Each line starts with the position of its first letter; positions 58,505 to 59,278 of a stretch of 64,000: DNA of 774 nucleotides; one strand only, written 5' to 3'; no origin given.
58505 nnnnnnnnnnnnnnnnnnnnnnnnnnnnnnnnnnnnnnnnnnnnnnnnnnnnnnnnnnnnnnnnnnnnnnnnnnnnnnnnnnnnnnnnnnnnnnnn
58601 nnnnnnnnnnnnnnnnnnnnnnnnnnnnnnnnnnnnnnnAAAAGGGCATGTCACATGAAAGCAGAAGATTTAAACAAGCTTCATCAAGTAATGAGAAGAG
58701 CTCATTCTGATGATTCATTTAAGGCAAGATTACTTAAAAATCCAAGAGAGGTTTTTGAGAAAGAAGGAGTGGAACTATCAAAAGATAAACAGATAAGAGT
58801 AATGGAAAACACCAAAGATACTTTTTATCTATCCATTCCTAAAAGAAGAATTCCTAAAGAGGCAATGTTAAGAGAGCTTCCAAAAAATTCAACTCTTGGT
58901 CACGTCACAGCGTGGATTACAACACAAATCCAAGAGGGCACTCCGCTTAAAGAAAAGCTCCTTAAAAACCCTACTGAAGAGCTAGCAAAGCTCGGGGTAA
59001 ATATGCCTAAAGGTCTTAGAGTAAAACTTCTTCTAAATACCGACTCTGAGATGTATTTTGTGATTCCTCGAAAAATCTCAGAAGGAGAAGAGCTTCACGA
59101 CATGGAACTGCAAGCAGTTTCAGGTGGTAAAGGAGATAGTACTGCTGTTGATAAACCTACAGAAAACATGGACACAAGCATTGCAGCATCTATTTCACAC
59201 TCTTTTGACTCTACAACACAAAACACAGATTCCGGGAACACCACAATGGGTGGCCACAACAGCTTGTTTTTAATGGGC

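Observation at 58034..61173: The leaders are a tandem duplication of the NHLP domain, giving ~157-residue double-glycine leaders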

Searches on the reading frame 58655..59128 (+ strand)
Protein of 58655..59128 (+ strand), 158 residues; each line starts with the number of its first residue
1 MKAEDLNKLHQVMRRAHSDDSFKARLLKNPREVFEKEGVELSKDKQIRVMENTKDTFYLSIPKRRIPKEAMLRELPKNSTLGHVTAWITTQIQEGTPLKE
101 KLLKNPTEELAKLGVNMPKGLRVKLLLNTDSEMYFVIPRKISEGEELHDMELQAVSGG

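Call 15: find_homologous_proteins(query=window:58655-59128:+, max_evalue=0.001)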
Query seq(158 aa) (158 aa): 7 proteins with E <= 0.001 among 156 candidates.
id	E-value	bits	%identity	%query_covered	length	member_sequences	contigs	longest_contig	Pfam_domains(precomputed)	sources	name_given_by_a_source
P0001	3.2e-96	337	100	100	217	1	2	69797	PF02979.22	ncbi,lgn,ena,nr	ncbi:MAG: hypothetical protein S4CHLAM37_07750 [Chlamydiia bacterium]|nr:hypothetical protein [Chlam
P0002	5.4e-70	252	70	100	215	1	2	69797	PF02979.22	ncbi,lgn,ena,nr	ncbi:MAG: hypothetical protein S4CHLAM37_07760 [Chlamydiia bacterium]|nr:hypothetical protein [Chlam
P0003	1.5e-32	130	40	99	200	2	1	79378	PF02979.22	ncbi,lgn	ncbi:MAG: hypothetical protein Tsb0015_08000 [Simkaniaceae bacterium]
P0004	3.7e-19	87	42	78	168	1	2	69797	-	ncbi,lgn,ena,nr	ncbi:MAG: hypothetical protein S4CHLAM37_07740 [Chlamydiia bacterium]|nr:hypothetical protein [Chlam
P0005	2.5e-15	75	84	31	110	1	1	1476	-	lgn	-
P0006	5.0e-7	48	35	46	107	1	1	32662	PF02979.22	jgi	jgi:hypothetical protein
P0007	4.9e-5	41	41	37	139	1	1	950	PF02979.22,PF27793.1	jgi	jgi:hypothetical protein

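Call 25: search_protein_representatives(alignment_id=A1)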
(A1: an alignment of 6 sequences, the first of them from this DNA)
Query: 6 sequences, 158 profile positions. Proteins with E-value up to 0.001 (for the whole library): 3569; up to 1e-10: 362; up to 1e-30: 22. The best 150 are listed.
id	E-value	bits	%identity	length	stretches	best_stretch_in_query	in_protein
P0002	1.2e-71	255.6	-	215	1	1-158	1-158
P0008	2.5e-71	254.6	-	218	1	1-158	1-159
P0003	5.6e-68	243.7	-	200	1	1-158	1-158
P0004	1.1e-49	184.3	-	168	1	34-158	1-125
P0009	1.5e-46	174.1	-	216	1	1-158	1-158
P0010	3.3e-45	169.7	-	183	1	6-158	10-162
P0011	3.3e-44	166.5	-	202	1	5-158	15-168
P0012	1.7e-42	160.9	-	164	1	7-158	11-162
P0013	2.5e-41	157.1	-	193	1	7-158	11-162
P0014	1.4e-40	154.6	-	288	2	3-158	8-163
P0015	1.7e-40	154.4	-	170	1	9-157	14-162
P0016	5.5e-40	152.8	-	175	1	1-158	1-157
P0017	2.2e-38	147.6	-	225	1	1-158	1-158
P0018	1.9e-37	144.5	-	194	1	1-158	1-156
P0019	2.5e-37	144.1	-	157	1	8-155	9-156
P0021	8.9e-37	142.3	-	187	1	4-158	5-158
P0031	6.8e-29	116.7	-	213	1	3-158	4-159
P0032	1.3e-28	115.8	-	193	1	7-158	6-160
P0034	1.3e-26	109.3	-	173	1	3-158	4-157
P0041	3.2e-24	101.5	-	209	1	8-141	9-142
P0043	1.0e-23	99.8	-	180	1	3-158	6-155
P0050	4.0e-21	91.4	-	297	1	3-140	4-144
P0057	1.9e-20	89.3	-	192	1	4-142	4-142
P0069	4.2e-19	84.9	-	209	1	3-138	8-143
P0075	1.9e-18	82.7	-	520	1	11-147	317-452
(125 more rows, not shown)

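Call 40: find_related_loci(query=A1, collection=genome_contigs, flank=10000)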
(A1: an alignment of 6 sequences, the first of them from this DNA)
Query A1 (158 aa) in genome_contigs; peptide patterns used: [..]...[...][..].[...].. (x = any residue, [..] = any of these).
78 stretches matched a pattern, but none encodes a relative of the query by tblastn (E <= 1e-3).

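Call 42: search_protein_families(library=pfam, proteins=[P0069, P0057, P0007, P0032, P0043], max_evalue=0.01)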
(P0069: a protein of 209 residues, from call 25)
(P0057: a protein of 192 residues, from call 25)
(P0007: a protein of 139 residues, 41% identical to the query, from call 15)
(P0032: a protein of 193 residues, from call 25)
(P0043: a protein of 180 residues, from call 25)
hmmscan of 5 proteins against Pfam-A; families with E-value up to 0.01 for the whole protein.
P0069 (209 aa): 1 family
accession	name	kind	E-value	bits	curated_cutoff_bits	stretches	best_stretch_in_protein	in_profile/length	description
PF02979.21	NHase_alpha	-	1.3e-15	57.7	27.2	2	99-150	113-164/184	Nitrile hydratase, alpha chain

P0057 (192 aa): 2 families
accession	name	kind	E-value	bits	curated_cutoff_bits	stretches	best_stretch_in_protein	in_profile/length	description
PF02979.21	NHase_alpha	-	6.8e-12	45.6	27.2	2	6-61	38-93/184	Nitrile hydratase, alpha chain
PF14407.11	Frankia_peptide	-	0.0019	18.9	48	0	92-112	9-29/63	Ribosomally synthesized peptide prototyped by Frankia Franean1_4349.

P0007 (139 aa): 2 families
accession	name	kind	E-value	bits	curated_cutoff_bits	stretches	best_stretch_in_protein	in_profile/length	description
PF02979.21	NHase_alpha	-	3.2e-15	56.4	27.2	2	51-114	30-93/184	Nitrile hydratase, alpha chain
PF14407.11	Frankia_peptide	-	0.0045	17.7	48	1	64-95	4-35/63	Ribosomally synthesized peptide prototyped by Frankia Franean1_4349.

P0032 (193 aa): 1 family
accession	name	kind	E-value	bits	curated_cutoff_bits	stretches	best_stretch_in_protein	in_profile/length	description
PF02979.21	NHase_alpha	-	1.7e-11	44.3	27.2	1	7-149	40-171/184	Nitrile hydratase, alpha chain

P0043 (180 aa): 2 families
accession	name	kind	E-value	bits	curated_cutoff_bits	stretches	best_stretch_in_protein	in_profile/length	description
PF02979.21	NHase_alpha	-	3.5e-18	66.1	27.2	2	81-137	37-93/184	Nitrile hydratase, alpha chain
PF14407.11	Frankia_peptide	-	6.6e-12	46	48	2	15-45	4-34/63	Ribosomally synthesized peptide prototyped by Frankia Franean1_4349.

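Call 46: find_encoding_contigs(protein=P0003, flank=10000, max_places=2)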
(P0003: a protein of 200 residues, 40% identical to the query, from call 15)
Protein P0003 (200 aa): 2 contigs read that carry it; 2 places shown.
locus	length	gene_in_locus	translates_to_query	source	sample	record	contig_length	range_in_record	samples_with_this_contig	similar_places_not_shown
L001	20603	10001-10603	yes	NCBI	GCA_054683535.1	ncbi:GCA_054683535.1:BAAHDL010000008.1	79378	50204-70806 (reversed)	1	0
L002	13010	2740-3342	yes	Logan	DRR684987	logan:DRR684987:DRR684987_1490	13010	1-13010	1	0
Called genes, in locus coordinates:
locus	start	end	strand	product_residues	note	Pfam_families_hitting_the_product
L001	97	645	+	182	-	-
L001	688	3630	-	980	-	PF00664:ABC_membrane, PF00005:ABC_tran, PF02463:SMC_N (faint)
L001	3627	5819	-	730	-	PF03412:Peptidase_C39, PF00664:ABC_membrane, PF00005:ABC_tran, PF02463:SMC_N (faint)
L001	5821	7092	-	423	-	PF00364:Biotin_lipoyl (faint), PF25984:BSH_YknX (weak)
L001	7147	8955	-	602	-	PF02321:OEP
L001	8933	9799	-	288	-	PF00583:Acetyltransf_1 (faint), PF13673:Acetyltransf_10 (faint), PF13508:Acetyltransf_7 (faint)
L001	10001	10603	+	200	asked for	PF02979:NHase_alpha (faint)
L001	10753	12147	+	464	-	-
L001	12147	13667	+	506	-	PF23526:AprA_N (faint), PF23589:WHD_AprA (faint), PF23525:Methyltransf_36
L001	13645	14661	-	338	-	PF00561:Abhydrolase_1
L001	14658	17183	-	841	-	PF00690:Cation_ATPase_N, PF00122:E1-E2_ATPase, PF00702:Hydrolase, PF13246:Cation_ATPase, PF08282:Hydrolase_3, PF00689:Cation_ATPase_C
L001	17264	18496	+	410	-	PF07690:MFS_1, PF00083:Sugar_tr, PF12832:MFS_1_like, PF07690:MFS_1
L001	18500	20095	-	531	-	PF00009:GTP_EFTU, PF01926:MMR_HSR1 (weak), PF22042:EF-G_D2, PF03144:GTP_EFTU_D2, PF14492:EFG_III (weak), PF16658:RF3_C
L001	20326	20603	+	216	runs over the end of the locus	PF00923:TAL_FSA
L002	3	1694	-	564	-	?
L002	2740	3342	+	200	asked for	PF02979:NHase_alpha (faint)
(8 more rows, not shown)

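Call 53: list_cluster_members(proteins=[P0009, P0010, P0017, P0021, P0031, P0032, P0034, P0041, P0050, P0075])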
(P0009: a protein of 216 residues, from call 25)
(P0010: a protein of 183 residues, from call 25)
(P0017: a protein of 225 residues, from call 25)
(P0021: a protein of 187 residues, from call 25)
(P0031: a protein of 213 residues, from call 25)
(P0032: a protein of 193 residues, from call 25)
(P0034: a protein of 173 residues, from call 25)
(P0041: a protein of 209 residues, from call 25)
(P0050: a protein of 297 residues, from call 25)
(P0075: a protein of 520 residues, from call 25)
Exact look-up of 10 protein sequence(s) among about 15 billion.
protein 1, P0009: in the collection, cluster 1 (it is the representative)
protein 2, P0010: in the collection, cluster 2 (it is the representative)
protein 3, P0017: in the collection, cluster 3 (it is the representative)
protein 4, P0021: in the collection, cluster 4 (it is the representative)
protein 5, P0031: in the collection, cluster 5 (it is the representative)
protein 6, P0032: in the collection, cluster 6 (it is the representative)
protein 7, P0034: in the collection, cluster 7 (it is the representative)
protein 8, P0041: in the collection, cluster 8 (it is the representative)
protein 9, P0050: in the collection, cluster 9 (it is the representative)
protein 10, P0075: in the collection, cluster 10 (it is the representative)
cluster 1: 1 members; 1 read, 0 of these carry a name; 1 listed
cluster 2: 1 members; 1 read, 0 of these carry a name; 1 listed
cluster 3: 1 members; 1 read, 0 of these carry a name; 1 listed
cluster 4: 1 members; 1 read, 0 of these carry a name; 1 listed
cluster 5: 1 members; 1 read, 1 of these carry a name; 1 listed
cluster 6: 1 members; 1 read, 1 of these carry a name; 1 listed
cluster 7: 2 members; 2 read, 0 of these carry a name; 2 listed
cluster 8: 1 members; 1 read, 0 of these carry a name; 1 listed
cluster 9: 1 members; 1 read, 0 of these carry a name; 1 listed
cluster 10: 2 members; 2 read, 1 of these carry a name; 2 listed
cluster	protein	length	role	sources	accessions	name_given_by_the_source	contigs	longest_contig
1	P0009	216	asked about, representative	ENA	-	-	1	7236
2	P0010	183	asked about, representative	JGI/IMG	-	-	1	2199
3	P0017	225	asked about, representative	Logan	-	-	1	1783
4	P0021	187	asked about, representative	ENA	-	-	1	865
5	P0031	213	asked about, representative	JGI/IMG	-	hypothetical protein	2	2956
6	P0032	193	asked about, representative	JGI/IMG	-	hypothetical protein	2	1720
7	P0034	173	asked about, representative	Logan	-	-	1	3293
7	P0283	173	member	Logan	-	-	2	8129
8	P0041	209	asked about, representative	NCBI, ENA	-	-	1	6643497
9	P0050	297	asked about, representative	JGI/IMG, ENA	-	-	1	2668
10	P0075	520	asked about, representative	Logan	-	-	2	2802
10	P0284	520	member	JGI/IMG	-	hypothetical protein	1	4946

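Call 54: find_encoding_contigs(protein=P0057, flank=10000, max_places=1)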
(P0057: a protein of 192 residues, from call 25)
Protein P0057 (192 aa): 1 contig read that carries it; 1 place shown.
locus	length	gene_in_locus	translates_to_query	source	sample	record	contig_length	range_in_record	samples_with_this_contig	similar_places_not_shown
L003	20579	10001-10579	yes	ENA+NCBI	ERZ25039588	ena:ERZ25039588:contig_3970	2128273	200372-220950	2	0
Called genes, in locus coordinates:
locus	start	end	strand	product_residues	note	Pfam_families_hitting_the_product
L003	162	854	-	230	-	PF18163:LD_cluster2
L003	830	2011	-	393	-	PF13676:TIR_2 (weak)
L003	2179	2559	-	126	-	PF08937:ThsB_TIR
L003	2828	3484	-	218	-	PF00072:Response_reg (faint)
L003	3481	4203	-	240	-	PF02518:HATPase_c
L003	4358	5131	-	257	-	PF00805:Pentapeptide (faint), PF01582:TIR, PF13676:TIR_2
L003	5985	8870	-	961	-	PF13676:TIR_2, PF23381:Beta-prop_IFT122_1st (faint), PF23409:Beta-prop_EML (faint), PF24814:WD40_Prp19, PF25174:Beta-prop_THOC3, PF25175:Beta-prop_WDR5, PF24796:WDR55 (weak), PF25174:Beta-prop_THOC3 (weak), +11 more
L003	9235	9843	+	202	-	PF02979:NHase_alpha, PF27793:RNP_Burkhold (faint)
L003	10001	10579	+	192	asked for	PF02979:NHase_alpha (weak), PF27793:RNP_Burkhold (faint)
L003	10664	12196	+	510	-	-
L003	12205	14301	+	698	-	PF02310:B12-binding (weak), PF04055:Radical_SAM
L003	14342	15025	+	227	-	PF02475:TRM5-TYW2_MTfase (weak), PF03602:Cons_hypoth95 (weak), PF05175:MTS, PF06325:PrmA (weak), PF13847:Methyltransf_31 (weak)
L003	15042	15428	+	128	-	-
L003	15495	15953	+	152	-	PF10882:bPH_5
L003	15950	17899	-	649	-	PF26549:Tricorn_N (faint), PF02129:Peptidase_S15, PF00561:Abhydrolase_1 (faint), PF01738:DLH, PF12146:Hydrolase_4 (faint), PF20434:BD-FAE, PF00326:Peptidase_S9, PF12697:Abhydrolase_6, +1 more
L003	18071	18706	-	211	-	PF14018:DUF4234 (weak)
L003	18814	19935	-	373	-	PF00437:T2SSE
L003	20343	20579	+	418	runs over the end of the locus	PF13518:HTH_28, PF13565:HTH_32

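Call 55: find_encoding_contigs(protein=P0069, flank=10000, max_places=1)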
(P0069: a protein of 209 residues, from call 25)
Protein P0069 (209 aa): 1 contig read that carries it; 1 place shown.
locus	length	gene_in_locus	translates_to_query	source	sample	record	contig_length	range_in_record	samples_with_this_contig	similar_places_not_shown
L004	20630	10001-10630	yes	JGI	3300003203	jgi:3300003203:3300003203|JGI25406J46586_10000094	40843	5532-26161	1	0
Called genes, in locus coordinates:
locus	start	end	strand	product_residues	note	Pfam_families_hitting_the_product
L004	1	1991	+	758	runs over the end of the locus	PF07731:Cu-oxidase_2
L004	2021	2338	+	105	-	-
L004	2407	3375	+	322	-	PF02630:SCO1-SenC, PF00034:Cytochrom_C, PF13442:Cytochrome_CBB3 (weak)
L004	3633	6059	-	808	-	PF02190:LON_substr_bdg, PF08298:AAA_PrkA (faint), PF00004:AAA, PF07728:AAA_5, PF22667:Lon_lid, PF05362:Lon_C, PF13541:ChlI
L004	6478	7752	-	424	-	PF06689:zf-C4_ClpX, PF01078:Mg_chelatase (faint), PF05496:RuvB_N (weak), PF00004:AAA, PF07724:AAA_2, PF07728:AAA_5 (faint), PF10431:ClpB_D2-small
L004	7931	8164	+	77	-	-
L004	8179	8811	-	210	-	PF00574:CLP_protease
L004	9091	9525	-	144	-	PF10882:bPH_5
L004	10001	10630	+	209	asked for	PF02979:NHase_alpha (weak), PF27793:RNP_Burkhold (faint), PF02979:NHase_alpha (weak)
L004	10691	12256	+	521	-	-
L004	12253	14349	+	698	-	PF02310:B12-binding, PF04055:Radical_SAM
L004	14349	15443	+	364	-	PF02475:TRM5-TYW2_MTfase (faint), PF05175:MTS (weak), PF13649:Methyltransf_25 (faint)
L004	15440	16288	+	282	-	PF00685:Sulfotransfer_1 (faint), PF13469:Sulfotransfer_3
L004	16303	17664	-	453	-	PF05697:Trigger_N, PF00254:FKBP_C, PF05698:Trigger_C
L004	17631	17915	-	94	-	-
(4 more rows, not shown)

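Call 58: search_protein_families(library=ncbifam, proteins=[L001:10753-12147:+, L003:10664-12196:+, L003:12205-14301:+, L001:12147-13667:+, L003:14342-15025:+, L001:8933-9799:-], max_evalue=0.001)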
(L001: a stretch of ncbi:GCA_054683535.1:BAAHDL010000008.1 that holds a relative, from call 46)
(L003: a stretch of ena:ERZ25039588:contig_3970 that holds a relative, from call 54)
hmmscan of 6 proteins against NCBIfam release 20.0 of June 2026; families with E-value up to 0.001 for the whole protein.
L001:10753-12147:+ (464 aa): 3 families
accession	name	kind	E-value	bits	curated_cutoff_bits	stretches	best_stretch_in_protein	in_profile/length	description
TIGR04517.1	rSAM_PoyD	subfamily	7e-146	486.7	325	1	3-447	1-445/446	radical SAM family RiPP maturation amino acid epimerase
NF038399.1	NH_RiPP_Os17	domain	8.4e-10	38.6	40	1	7-49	4-48/63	Os1348 family NHLP clan protein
TIGR04509.1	mod_pep_NH_fam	subfamily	0.00012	22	34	1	2-42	3-46/87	NHLP-related RiPP peptide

L003:10664-12196:+ (510 aa): 3 families
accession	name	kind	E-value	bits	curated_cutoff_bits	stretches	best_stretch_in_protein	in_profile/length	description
TIGR04517.1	rSAM_PoyD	subfamily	1.3e-157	525.4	325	1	47-486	1-445/446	radical SAM family RiPP maturation amino acid epimerase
TIGR04509.1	mod_pep_NH_fam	subfamily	3.6e-06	26.9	34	1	47-82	4-39/87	NHLP-related RiPP peptide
NF038399.1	NH_RiPP_Os17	domain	0.00026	21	40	1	49-81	2-34/63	Os1348 family NHLP clan protein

L003:12205-14301:+ (698 aa): 14 families
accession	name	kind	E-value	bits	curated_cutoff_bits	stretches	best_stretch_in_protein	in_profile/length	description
TIGR03975.1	rSAM_ocin_1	subfamily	8.7e-216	718.1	281.85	1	14-653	1-606/606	RiPP maturation radical SAM C-methyltransferase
NF050148.1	rSAM_ApyD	equivalog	2.8e-13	49.1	750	1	132-430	61-338/645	RiPP biosynthesis radical SAM protein ApyD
TIGR03471.1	HpnJ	equivalog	3.7e-13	49.2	577.6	1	161-446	84-353/472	hopanoid biosynthesis associated radical SAM protein HpnJ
TIGR02026.1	BchE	equivalog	5.8e-13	48.5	481.35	1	136-445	54-352/497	magnesium-protoporphyrin IX monomethyl ester anaerobic oxidative cyclase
NF033712.0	B12_rSAM_KedN5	subfamily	7.2e-11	41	700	1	136-450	52-362/624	KedN5 family methylcobalamin-dependent radical SAM C-methyltransferase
TIGR04072.2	rSAM_ladder_B12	equivalog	3.8e-10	39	360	1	292-446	183-337/443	lipid biosynthesis B12-binding/radical SAM protein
TIGR04367.1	HpnR_B12_rSAM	equivalog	1.6e-09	36.9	650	1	137-439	52-334/490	hopanoid C-3 methylase HpnR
TIGR04479.1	bcpD_PhpK_rSAM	subfamily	2.3e-09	36.1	600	1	289-447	241-398/504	PhpK family radical SAM P-methyltransferase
NF038361.1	rSAM_Sden_1168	equivalog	3e-08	32.7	575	1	152-446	147-439/560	Sden_1168 family B12-binding radical SAM P-methyltransferase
TIGR04385.1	B12_rSAM_cofa1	equivalog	3.2e-08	33.2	450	1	165-454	90-360/438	B12 lower ligand biosynthesis radical SAM protein BzaD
TIGR04014.1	B12_SAM_MJ_0865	equivalog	3.7e-08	32.6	360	1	291-455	162-333/434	methyl-coenzyme M reductase glutamine C-methyltransferase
NF040546.1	rSAM_CUAEP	equivalog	5.8e-08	31.9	500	1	379-455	262-338/468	CUAEP/CCAEP-tail radical SAM (seleno)protein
TIGR04013.1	B12_SAM_MJ_1487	hypoth_equivalog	2.9e-06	26.4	251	1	148-322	46-183/382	TIGR04013 family B12-binding domain/radical SAM domain-containing protein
TIGR04295.1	B12_rSAM_oligo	hypoth_equivalog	0.00058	18.6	400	0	197-411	122-314/422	TIGR04295 family B12-binding domain-containing radical SAM protein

L001:12147-13667:+ (506 aa): 0 families

L003:14342-15025:+ (227 aa): 18 families
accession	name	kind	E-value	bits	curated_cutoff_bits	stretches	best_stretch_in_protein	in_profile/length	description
NF011529.0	PRK14968.1-3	equivalog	4e-15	55.8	162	1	117-210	22-111/198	putative methyltransferase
TIGR03534.1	RF_mod_PrmC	equivalog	1.1e-11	44.7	199.1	1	132-209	91-168/253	peptide chain release factor N(5)-glutamine methyltransferase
NF047853.1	tRm6a37MtseTrmN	equivalog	5.2e-11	42.7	350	1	114-207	28-124/244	tRNA(1)(Val) (adenine(37)-N(6))-methyltransferase TrmN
TIGR03533.1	L3_gln_methyl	equivalog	5.6e-11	42.3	229.7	1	132-208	124-200/284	50S ribosomal protein L3 N(5)-glutamine methyltransferase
TIGR00536.1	hemK_fam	subfamily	3.1e-09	36.3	115.5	1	132-207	117-192/286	HemK family protein methyltransferase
TIGR00537.1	hemK_rel_arch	hypoth_equivalog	2e-07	30.9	87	1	130-210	20-95/179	HemK2/MTQ2 family protein methyltransferase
NF011528.0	PRK14968.1-2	equivalog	5.1e-07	29.4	171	1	129-212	38-122/205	putative methyltransferase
NF043040.1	corrin_prot_MT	hypoth_equivalog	1.3e-06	28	180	1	128-203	39-116/216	corrinoid protein-associated methyltransferase CpaM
NF053718.1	23SC1962Mtase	equivalog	1.4e-05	24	575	1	131-207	212-290/383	23S rRNA (cytosine(1962)-C(5))-methyltransferase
TIGR00406.1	prmA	equivalog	1.6e-05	24.5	183.15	1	131-204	161-232/288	50S ribosomal protein L11 methyltransferase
NF001785.0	PRK00517.2-2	equivalog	2e-05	23.9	188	1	129-204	145-218/282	50S ribosomal protein L11 methyltransferase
NF011530.0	PRK14968.1-4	equivalog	2.5e-05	23.7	243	1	129-210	39-112/202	putative methyltransferase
NF001790.0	PRK00517.3-3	equivalog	4.1e-05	23.1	269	1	125-204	118-198/262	50S ribosomal protein L11 methyltransferase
NF002909.0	PRK03522.2-1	equivalog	0.00022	20.5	553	1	132-207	235-309/374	23S rRNA (uracil(747)-C(5))-methyltransferase RlmC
NF008748.0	PRK11783.1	equivalog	0.00044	18.6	466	1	130-206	542-620/704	bifunctional 23S rRNA (guanine(2069)-N(7))-methyltransferase RlmK/23S rRNA (guanine(2445)-N(2))-methyltransferase RlmL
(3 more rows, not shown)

L001:8933-9799:- (288 aa): 1 family
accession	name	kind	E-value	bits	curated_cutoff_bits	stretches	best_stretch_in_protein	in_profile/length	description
TIGR01575.1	rimI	equivalog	0.00014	22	86.4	0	36-90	32-86/132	ribosomal protein S18-alanine N-acetyltransferase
